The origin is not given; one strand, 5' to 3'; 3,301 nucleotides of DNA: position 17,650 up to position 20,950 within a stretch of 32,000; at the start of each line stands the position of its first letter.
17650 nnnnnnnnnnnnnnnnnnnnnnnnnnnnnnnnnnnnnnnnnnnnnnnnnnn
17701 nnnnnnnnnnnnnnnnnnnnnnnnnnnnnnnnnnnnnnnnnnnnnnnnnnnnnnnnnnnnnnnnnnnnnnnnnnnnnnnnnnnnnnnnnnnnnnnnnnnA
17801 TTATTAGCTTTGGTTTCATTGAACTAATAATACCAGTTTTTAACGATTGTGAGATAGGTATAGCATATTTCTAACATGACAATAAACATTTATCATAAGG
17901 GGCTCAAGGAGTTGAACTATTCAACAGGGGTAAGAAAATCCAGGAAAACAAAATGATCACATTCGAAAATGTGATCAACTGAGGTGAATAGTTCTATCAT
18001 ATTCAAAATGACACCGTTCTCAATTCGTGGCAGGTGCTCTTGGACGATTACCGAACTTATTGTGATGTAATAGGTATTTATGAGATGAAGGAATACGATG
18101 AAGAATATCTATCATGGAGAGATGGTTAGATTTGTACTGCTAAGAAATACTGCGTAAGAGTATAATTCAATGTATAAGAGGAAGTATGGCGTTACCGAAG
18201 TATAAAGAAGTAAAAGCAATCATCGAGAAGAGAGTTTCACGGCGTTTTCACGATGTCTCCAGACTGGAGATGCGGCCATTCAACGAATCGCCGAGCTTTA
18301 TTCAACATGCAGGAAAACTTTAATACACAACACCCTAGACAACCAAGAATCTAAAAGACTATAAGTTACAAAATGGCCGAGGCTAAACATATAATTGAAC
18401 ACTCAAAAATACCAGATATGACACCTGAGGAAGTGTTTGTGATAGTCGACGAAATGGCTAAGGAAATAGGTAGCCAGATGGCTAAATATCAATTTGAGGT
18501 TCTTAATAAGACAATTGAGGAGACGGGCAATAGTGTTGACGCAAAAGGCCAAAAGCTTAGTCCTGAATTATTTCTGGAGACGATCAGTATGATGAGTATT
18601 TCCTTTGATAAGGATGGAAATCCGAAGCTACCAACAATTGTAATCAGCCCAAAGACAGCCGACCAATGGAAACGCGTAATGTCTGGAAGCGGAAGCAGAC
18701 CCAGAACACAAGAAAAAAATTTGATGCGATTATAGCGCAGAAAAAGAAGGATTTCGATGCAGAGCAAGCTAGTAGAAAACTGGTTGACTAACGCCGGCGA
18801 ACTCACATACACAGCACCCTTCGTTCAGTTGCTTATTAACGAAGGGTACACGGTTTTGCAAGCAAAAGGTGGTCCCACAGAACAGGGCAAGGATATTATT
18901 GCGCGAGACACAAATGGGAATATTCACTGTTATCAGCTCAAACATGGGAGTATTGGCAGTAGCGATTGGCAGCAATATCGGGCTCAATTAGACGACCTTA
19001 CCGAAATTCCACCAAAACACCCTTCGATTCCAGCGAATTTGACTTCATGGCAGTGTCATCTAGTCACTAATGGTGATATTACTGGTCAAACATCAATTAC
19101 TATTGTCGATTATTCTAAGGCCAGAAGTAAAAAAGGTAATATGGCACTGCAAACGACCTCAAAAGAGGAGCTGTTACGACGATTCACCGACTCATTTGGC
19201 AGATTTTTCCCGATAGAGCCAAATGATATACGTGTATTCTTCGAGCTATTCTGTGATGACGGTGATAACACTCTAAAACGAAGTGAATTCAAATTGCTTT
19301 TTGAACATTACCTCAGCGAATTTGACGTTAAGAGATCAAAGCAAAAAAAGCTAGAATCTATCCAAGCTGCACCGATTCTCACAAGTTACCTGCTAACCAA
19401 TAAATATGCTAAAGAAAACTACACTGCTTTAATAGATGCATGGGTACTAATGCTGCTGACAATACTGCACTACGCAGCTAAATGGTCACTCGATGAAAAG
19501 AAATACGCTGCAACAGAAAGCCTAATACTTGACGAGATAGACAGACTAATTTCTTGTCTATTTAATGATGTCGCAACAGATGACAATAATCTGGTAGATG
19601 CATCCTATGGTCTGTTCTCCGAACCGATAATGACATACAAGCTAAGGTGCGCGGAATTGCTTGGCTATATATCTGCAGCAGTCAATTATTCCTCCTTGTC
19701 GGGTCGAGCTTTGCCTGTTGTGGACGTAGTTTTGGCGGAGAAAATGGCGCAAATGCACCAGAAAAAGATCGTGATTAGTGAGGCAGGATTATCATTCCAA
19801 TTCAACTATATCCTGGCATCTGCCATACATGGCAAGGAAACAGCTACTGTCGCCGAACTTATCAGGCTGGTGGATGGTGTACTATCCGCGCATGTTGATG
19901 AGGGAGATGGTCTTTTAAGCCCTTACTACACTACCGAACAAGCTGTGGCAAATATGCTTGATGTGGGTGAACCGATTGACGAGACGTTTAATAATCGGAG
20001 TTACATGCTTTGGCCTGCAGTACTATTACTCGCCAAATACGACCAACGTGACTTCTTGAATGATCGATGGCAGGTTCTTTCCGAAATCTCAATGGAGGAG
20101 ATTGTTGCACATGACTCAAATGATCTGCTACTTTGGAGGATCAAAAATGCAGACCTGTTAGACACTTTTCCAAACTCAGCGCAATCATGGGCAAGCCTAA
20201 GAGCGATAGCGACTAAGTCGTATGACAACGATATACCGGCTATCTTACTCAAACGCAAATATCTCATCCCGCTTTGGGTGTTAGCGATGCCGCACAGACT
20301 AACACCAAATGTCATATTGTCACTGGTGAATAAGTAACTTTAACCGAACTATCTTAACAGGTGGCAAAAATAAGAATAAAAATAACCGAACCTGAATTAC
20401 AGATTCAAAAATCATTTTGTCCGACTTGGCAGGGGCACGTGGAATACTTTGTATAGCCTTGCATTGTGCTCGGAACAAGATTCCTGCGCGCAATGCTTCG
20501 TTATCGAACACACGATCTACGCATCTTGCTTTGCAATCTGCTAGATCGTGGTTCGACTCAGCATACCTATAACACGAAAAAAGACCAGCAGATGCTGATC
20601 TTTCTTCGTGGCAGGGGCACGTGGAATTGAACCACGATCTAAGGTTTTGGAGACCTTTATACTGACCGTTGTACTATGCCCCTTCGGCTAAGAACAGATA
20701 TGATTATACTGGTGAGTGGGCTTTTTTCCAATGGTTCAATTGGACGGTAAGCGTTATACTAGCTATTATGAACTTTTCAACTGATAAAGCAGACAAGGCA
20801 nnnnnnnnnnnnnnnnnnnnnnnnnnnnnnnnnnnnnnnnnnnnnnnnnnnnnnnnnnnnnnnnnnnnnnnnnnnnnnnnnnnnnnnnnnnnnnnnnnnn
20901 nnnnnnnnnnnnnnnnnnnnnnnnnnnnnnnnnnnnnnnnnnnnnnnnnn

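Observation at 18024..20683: A small genomic islet inserted at tRNA-Trp, delimited by copies of the tRNA 3' end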

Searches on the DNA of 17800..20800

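Call 55: search_rna_families(source=window, start=17800, end=20800, threshold=evalue, max_evalue=1)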
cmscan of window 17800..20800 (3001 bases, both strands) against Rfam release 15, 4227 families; matches with E-value up to 1: 1.
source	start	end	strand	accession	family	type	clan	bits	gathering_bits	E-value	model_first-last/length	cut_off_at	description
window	20612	20683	-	RF00005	tRNA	Gene; tRNA;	CL00001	65.8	29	2e-13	1-71/71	no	tRNA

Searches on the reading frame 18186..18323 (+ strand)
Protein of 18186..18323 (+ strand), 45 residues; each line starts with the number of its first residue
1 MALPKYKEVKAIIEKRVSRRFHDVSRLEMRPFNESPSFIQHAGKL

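Call 7: search_protein_families(library=pfam, proteins=[window:18186-18323:+], max_evalue=0.1)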
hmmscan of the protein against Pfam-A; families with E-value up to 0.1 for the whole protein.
window:18186-18323:+ (45 aa): 0 families

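Call 9: search_protein_families(library=padloc, proteins=[window:18186-18323:+], max_evalue=0.1)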
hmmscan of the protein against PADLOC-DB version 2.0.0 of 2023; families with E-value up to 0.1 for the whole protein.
window:18186-18323:+ (45 aa): 0 families
